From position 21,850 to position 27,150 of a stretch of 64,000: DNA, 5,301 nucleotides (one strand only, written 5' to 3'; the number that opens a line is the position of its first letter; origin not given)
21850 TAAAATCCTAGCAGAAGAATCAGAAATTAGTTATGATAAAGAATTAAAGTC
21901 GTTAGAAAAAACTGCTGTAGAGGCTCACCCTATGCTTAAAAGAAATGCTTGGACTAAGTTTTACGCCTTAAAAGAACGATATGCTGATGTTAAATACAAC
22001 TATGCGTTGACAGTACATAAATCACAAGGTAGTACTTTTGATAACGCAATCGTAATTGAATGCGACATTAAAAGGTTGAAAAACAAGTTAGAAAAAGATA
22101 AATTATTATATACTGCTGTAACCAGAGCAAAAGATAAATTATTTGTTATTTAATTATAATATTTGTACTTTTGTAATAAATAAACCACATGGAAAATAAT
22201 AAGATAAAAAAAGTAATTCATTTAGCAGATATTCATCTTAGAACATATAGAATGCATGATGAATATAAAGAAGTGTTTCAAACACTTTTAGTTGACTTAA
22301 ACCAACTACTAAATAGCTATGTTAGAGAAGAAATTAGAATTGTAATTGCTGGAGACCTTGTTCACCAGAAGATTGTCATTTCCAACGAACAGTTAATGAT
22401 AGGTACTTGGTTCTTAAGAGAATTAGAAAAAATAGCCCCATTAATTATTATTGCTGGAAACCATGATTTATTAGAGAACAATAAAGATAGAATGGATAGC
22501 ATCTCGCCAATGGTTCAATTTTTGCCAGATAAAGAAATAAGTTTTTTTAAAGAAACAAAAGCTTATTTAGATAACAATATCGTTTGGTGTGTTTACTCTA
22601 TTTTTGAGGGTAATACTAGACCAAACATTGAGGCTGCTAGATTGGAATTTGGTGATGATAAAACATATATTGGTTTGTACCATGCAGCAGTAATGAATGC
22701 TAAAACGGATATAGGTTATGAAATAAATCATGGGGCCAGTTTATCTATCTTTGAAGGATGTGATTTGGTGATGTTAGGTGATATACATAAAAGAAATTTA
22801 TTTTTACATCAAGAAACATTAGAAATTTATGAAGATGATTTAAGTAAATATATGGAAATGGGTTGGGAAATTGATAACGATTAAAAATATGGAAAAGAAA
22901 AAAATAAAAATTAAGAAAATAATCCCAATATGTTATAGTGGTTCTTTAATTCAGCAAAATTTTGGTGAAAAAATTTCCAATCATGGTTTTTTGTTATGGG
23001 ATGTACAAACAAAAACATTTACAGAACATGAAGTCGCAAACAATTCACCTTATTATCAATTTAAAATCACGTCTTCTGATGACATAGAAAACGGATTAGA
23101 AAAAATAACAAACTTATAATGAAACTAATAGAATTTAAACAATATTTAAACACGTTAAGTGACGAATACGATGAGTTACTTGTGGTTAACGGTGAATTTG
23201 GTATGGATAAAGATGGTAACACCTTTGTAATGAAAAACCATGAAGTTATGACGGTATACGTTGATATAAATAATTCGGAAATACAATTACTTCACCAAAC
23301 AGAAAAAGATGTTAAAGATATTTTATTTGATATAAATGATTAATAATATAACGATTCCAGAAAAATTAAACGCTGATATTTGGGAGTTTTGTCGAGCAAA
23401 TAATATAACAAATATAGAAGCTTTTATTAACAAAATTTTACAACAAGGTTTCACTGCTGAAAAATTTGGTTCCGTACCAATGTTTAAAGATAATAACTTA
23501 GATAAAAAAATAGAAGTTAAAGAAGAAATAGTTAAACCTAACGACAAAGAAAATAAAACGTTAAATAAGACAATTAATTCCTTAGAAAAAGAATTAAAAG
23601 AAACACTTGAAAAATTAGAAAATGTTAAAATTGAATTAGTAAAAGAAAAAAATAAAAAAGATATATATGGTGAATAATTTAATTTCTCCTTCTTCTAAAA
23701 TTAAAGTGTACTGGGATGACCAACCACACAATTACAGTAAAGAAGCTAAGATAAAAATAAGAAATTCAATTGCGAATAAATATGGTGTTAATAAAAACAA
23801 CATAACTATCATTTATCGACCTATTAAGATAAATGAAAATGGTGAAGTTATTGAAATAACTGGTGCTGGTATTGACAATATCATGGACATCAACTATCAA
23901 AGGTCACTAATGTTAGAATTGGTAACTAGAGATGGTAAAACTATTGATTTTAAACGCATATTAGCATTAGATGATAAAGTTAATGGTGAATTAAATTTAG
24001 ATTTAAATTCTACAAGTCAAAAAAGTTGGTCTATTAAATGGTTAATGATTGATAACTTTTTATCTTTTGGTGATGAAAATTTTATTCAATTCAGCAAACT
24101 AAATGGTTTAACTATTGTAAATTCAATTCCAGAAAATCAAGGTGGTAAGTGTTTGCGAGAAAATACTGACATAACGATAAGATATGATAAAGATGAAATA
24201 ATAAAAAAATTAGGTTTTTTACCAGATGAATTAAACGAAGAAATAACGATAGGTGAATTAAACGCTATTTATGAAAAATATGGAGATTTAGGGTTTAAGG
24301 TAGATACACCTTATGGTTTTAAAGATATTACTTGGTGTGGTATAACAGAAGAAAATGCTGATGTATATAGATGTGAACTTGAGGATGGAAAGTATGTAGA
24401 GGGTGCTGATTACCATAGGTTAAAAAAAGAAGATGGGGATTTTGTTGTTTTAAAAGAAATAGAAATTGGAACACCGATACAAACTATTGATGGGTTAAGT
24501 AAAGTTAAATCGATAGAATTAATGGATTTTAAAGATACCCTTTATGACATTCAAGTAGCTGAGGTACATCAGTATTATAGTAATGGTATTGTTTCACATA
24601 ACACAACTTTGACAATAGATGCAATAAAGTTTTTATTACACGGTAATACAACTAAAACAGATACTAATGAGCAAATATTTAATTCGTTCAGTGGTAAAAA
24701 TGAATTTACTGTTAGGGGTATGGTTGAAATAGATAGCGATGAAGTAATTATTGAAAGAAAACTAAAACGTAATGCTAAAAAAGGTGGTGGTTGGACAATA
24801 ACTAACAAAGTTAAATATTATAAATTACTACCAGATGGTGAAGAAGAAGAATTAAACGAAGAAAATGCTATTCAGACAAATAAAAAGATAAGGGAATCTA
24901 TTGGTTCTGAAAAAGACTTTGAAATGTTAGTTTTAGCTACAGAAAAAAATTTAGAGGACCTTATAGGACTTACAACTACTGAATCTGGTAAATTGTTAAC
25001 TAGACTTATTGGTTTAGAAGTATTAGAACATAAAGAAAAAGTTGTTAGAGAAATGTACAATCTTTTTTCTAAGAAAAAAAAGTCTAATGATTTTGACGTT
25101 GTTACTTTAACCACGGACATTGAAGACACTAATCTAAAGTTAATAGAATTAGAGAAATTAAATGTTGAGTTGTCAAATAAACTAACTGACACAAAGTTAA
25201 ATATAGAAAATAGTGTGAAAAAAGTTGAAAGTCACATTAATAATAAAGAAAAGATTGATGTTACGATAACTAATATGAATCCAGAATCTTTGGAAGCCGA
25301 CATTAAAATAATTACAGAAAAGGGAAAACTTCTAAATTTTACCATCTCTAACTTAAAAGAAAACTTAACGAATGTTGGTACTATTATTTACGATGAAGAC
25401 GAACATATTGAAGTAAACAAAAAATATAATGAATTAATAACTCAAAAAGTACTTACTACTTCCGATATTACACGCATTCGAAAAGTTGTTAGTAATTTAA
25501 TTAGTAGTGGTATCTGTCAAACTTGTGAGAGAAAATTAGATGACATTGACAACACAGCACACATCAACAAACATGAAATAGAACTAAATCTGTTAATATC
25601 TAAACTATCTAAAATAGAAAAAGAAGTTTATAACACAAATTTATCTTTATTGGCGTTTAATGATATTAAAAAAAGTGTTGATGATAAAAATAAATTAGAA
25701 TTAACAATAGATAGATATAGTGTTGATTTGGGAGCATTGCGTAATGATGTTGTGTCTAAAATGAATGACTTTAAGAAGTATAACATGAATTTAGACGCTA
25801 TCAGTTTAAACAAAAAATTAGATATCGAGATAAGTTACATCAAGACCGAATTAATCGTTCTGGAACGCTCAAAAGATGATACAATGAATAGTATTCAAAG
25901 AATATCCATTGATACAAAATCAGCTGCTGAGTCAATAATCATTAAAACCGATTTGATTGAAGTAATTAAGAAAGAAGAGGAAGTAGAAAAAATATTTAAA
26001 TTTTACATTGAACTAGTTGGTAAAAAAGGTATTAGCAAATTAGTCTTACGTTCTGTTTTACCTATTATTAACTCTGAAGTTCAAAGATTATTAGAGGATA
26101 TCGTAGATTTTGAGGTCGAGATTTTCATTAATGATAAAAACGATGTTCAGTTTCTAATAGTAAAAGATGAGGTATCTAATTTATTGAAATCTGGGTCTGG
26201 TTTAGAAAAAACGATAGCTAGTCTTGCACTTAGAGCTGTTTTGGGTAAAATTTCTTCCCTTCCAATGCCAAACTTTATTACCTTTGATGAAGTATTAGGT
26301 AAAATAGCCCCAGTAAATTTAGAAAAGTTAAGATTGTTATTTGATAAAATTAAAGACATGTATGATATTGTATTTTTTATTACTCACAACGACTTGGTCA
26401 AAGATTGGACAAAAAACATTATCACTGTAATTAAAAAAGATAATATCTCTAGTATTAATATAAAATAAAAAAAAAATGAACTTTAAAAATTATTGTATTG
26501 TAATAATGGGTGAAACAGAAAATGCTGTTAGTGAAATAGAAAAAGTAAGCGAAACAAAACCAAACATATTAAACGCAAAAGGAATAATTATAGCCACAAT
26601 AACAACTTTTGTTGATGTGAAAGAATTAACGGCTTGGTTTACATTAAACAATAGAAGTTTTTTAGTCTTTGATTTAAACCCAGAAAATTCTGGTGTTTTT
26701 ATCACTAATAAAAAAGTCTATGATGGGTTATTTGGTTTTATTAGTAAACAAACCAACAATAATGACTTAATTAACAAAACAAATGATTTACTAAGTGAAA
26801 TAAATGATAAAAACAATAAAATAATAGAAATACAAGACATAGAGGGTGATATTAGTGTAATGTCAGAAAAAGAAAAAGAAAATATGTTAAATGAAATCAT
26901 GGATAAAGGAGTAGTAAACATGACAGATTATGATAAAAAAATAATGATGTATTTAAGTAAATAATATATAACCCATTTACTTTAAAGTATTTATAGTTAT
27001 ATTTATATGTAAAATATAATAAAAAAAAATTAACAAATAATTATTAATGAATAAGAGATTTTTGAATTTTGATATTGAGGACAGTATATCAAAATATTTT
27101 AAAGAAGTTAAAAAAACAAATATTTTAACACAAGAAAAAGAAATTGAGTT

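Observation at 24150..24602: Mini-intein splitting the Walker A P-loop of the SbcC/Rad50-like recombination ATPase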

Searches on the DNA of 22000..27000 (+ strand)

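Call 5: search_dna_similar(query=window:22000-27000:+, collection=phages, mode=near, max_rows=15)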
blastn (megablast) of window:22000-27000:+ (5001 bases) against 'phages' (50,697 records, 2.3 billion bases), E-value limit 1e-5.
Records with a match: 1; places in all: 1; records where one place covers at least 80% of the query: 0.
Best place of each record, by identity: 95-99% 1.
By first word of the organism name: Klebsiella 1.
By host as written in the record: Klebsiella aerogenes 1.
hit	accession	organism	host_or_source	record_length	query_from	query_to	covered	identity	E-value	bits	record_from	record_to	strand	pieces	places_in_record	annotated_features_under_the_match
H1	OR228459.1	Klebsiella phage fENko-Kae01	Klebsiella aerogenes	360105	10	45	1%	97.2%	2e-6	62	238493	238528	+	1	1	hypothetical protein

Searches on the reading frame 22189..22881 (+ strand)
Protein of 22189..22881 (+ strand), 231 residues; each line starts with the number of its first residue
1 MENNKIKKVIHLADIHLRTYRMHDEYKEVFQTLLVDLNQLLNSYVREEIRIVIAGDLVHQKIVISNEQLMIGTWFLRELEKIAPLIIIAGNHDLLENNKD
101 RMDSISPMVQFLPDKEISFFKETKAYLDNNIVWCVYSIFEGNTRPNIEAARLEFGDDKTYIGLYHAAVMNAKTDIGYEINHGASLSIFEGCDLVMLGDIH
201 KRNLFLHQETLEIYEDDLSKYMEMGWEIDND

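Call 20: search_protein_families(library=phrogs, proteins=[window:22189-22881:+], max_evalue=0.01)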
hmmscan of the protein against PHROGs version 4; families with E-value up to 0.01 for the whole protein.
window:22189-22881:+ (231 aa): 3 families
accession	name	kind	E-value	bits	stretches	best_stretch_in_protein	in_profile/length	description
phrog_35725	-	other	6.5e-12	44.9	1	1-205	1-229/1376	metallo-phosphoesterase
phrog_100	-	DNA, RNA and nucleotide metabolism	1.3e-10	41.4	1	3-203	25-221/989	SbcD-like subunit of palindrome specific endonuclease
phrog_1649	-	other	6.5e-06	26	1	5-119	34-136/308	metallo-phosphoesterase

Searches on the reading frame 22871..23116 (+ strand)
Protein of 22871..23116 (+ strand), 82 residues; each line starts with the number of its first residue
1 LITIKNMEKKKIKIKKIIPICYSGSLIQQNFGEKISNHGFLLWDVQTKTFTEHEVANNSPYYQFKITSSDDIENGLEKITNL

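Call 20: search_protein_families(library=phrogs, proteins=[window:22871-23116:+], max_evalue=0.01)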
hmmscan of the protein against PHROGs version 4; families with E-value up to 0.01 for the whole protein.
window:22871-23116:+ (82 aa): 1 family
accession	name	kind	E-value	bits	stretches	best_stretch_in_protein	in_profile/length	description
phrog_100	-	DNA, RNA and nucleotide metabolism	0.00027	20.5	1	18-74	224-278/989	SbcD-like subunit of palindrome specific endonuclease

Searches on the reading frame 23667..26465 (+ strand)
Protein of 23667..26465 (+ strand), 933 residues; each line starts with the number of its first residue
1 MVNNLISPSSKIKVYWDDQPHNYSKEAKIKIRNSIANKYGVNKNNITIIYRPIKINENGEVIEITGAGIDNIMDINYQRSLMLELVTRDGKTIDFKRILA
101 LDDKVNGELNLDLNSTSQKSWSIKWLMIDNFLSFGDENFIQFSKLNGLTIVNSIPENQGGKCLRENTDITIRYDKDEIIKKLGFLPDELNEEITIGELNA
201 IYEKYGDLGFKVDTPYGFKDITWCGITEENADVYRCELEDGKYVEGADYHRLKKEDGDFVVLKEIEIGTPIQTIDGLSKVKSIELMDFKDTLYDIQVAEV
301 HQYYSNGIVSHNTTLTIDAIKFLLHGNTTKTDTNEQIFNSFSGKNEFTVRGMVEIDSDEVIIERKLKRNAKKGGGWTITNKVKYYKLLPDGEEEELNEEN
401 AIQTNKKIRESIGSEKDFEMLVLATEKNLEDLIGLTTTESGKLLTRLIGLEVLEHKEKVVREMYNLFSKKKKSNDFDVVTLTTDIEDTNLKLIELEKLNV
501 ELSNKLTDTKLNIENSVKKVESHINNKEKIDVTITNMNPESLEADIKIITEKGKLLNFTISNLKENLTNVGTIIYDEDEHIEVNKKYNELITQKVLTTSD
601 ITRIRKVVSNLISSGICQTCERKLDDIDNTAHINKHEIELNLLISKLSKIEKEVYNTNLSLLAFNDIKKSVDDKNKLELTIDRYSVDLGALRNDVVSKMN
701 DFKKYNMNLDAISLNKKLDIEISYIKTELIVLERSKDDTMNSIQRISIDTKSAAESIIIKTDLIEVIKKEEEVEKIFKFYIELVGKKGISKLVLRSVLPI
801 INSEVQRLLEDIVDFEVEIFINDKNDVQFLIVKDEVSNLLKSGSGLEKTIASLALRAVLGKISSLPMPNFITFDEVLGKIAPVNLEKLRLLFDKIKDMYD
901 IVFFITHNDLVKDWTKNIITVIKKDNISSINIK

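Call 3: search_protein_families(library=pfam, proteins=[window:23667-26465:+], max_evalue=1)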
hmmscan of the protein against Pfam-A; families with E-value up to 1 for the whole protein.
window:23667-26465:+ (933 aa): 5 families
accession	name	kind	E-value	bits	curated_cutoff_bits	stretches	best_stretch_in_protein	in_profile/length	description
PF14890.11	Intein_splicing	-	9e-05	22.8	35.8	1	196-312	103-155/155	Intein splicing domain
PF12739.12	TRAPPC-Trs85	-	0.0044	16.6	26.7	1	369-643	171-314/453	ER-Golgi trafficking TRAPP I complex 85 kDa subunit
PF16190.11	E1_FCCH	-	0.16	12.5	29.5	0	244-310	6-67/70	Ubiquitin-activating enzyme E1 FCCH domain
PF03212.20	Pertactin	-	0.16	12.3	22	1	517-576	50-108/121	Pertactin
PF13558.12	SbcC_Walker_B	-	0.24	12.1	27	1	835-892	25-88/90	SbcC/RAD50-like, Walker B motif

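Call 4: search_protein_families(library=ncbifam, proteins=[window:23667-26465:+], max_evalue=1)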
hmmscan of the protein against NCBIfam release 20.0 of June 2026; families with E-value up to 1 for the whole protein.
window:23667-26465:+ (933 aa): 1 family
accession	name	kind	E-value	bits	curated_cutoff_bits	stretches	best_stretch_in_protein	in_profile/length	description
TIGR01443.1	intein_Cterm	domain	5.1e-05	23.4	15.6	1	293-313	3-24/24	intein C-terminal splicing region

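Call 61: list_cluster_members(proteins=[window:23667-26465:+, P0010, P0066])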
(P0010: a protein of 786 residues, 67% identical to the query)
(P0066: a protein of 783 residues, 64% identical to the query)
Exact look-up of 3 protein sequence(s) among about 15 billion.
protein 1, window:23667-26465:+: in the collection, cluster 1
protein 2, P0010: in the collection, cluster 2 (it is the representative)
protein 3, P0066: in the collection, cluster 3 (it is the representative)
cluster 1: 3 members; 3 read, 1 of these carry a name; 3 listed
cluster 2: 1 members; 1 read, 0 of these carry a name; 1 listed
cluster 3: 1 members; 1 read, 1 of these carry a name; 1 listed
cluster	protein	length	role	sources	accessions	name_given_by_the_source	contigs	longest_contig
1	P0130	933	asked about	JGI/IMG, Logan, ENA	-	-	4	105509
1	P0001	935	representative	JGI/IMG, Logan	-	hypothetical protein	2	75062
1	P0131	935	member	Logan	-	-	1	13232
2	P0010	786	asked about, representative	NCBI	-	-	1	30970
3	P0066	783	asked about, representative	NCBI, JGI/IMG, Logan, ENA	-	DNA repair exonuclease SbcCD ATPase subunit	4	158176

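Call 62: find_encoding_contigs(protein=window:23667-26465:+, flank=1000, max_places=6)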
Protein window:23667-26465:+ (933 aa): no gene with exactly this product is on record in the collection.
